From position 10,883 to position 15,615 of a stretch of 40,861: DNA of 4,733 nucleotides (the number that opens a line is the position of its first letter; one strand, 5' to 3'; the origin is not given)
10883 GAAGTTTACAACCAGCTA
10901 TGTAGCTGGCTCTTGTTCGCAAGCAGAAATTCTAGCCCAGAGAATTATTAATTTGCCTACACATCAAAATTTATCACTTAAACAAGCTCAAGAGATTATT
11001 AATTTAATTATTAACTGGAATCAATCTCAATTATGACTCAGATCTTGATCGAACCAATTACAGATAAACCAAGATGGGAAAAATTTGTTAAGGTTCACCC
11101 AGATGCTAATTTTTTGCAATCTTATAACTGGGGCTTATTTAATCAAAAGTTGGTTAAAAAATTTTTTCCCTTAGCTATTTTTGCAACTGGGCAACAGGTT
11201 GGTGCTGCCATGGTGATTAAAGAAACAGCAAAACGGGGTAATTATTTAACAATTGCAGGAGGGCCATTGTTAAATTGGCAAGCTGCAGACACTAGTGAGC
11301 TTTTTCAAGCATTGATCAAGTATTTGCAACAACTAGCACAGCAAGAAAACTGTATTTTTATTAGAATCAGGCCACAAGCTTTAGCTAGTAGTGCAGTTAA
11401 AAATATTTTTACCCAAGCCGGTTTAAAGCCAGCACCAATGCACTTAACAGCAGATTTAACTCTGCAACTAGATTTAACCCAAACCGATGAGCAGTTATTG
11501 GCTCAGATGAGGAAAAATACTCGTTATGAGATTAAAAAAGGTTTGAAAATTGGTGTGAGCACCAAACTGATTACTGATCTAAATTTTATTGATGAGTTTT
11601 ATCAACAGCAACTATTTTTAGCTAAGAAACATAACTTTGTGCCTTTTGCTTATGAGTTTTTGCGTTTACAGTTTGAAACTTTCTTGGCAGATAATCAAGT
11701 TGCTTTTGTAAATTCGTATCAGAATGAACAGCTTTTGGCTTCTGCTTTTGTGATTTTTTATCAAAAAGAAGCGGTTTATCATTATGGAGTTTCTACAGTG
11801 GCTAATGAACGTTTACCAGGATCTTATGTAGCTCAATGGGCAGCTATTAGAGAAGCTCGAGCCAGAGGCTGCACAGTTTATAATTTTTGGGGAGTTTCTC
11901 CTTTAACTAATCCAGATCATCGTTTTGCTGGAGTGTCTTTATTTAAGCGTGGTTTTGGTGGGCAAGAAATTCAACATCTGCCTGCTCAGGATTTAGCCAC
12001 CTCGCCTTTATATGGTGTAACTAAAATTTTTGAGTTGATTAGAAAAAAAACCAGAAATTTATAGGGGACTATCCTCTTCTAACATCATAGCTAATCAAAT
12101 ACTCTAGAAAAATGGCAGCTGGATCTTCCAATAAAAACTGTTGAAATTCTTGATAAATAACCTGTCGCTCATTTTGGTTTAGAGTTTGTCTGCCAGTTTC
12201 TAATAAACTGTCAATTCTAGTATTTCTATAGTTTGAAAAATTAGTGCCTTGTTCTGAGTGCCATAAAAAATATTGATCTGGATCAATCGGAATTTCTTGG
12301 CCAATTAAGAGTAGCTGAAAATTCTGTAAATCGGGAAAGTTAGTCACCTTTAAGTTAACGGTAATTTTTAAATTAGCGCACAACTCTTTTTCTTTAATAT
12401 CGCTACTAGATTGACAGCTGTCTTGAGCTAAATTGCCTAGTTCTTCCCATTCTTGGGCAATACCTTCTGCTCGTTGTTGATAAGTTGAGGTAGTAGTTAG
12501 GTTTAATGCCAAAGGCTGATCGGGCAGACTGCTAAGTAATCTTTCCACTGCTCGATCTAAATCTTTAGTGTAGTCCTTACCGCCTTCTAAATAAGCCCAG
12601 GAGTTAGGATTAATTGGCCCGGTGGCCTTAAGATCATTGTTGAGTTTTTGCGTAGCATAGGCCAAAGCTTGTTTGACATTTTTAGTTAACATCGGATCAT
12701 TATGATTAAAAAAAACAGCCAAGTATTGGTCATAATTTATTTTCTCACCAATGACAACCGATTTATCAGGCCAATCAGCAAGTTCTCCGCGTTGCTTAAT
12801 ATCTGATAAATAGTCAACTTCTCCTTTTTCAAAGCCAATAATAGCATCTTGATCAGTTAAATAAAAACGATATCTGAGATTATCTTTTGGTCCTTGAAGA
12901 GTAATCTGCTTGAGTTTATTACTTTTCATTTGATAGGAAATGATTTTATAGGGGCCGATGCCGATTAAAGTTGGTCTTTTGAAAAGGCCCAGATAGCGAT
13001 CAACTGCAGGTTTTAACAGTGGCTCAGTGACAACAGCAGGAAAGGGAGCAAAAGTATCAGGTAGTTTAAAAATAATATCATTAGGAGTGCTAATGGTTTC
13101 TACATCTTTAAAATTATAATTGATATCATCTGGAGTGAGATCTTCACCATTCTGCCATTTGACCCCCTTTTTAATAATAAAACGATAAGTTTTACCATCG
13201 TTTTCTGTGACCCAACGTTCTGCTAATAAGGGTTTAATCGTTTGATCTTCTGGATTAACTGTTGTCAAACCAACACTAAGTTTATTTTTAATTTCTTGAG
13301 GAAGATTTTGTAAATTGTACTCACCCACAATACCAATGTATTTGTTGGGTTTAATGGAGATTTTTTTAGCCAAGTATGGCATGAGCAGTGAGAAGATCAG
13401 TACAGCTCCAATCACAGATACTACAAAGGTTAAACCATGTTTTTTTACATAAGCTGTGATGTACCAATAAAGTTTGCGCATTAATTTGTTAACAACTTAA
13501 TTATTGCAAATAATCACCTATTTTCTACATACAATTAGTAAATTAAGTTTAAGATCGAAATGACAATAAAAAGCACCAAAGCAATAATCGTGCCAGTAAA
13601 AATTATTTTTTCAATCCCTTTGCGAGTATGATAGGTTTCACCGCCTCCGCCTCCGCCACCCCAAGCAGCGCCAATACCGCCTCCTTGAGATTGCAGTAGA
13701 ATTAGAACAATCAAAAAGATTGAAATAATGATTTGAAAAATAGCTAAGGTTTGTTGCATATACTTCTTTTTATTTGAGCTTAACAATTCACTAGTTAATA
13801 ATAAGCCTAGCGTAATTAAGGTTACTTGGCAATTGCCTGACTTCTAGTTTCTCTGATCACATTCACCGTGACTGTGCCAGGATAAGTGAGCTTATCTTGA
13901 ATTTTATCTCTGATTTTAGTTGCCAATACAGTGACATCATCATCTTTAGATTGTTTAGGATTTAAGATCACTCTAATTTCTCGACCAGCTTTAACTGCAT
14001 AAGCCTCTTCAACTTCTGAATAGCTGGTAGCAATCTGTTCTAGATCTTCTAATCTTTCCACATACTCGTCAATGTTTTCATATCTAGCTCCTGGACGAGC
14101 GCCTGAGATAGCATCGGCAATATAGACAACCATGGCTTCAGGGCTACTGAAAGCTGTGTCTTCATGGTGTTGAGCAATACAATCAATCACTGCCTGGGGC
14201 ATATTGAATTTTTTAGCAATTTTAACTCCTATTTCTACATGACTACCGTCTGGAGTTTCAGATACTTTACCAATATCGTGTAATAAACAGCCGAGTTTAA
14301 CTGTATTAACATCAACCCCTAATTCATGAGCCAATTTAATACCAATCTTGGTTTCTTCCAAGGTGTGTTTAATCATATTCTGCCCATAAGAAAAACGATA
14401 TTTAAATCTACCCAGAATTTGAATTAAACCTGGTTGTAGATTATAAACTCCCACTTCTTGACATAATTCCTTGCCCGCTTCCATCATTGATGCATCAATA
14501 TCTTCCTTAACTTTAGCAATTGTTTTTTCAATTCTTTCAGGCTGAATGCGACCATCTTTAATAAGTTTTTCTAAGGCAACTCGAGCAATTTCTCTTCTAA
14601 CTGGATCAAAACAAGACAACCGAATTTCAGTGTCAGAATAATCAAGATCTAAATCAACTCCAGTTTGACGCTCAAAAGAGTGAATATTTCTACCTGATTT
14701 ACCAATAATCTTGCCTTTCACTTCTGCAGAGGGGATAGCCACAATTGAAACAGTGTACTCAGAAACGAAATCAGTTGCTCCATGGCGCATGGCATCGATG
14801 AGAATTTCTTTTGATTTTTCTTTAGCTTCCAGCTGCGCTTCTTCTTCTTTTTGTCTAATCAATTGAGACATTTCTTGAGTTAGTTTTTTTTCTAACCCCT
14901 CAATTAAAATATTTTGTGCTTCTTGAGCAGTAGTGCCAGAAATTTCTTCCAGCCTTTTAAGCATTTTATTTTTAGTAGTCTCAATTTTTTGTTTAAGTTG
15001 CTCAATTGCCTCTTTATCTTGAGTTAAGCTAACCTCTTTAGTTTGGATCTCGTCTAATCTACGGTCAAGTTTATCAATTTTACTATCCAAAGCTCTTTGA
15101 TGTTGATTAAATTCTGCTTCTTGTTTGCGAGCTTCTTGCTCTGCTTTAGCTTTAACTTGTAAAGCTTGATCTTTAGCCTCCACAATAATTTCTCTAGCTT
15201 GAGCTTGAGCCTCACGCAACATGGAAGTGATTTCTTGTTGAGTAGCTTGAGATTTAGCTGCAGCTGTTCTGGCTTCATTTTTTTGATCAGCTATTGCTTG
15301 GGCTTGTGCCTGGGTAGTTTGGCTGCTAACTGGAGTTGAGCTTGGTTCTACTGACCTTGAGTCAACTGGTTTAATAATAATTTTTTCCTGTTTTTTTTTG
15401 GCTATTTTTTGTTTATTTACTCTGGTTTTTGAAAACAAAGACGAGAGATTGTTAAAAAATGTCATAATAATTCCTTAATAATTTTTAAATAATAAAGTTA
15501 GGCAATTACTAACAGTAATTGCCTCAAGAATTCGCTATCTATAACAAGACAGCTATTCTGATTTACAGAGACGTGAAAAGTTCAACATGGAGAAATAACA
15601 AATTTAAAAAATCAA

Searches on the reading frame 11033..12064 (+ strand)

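Call 76: search_protein_families(library=pfam, proteins=[window:11033-12064:+], max_evalue=0.001)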
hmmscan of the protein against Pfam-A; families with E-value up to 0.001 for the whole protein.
window:11033-12064:+ (343 aa): 2 families
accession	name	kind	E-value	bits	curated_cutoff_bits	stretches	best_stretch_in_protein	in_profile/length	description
PF02388.22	FemAB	-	1e-32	114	24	2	224-323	297-393/406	FemAB family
PF13480.13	Acetyltransf_6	-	2.5e-11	44.3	22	1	158-286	2-135/143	Acetyltransferase (GNAT) domain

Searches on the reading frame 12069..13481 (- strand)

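Call 76: search_protein_families(library=pfam, proteins=[window:12069-13481:-], max_evalue=0.001)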
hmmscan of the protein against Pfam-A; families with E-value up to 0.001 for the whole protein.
window:12069-13481:- (470 aa): 1 family
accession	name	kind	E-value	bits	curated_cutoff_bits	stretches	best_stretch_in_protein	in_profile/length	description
PF00496.27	SBP_bac_5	-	8.4e-27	94.7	32.4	1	81-349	1-316/368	Bacterial extracellular solute-binding proteins, family 5 Middle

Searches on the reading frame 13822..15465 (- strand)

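Call 76: search_protein_families(library=pfam, proteins=[window:13822-15465:-], max_evalue=0.001)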
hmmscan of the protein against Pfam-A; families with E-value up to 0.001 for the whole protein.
window:13822-15465:- (547 aa): 4 families
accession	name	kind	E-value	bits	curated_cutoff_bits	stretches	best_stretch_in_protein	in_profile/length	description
PF12072.13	RNase_Y_N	-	5.6e-25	88.4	32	1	58-232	20-200/201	RNase Y N-terminal region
PF01966.28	HD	-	1.1e-15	58.4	22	1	365-454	2-114/116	HD domain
PF00013.35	KH_1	-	5.2e-06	26.6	21.5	1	243-298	5-64/66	KH domain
PF08668.18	HDOD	-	0.001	19.1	22.9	0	408-435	168-195/196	HDOD domain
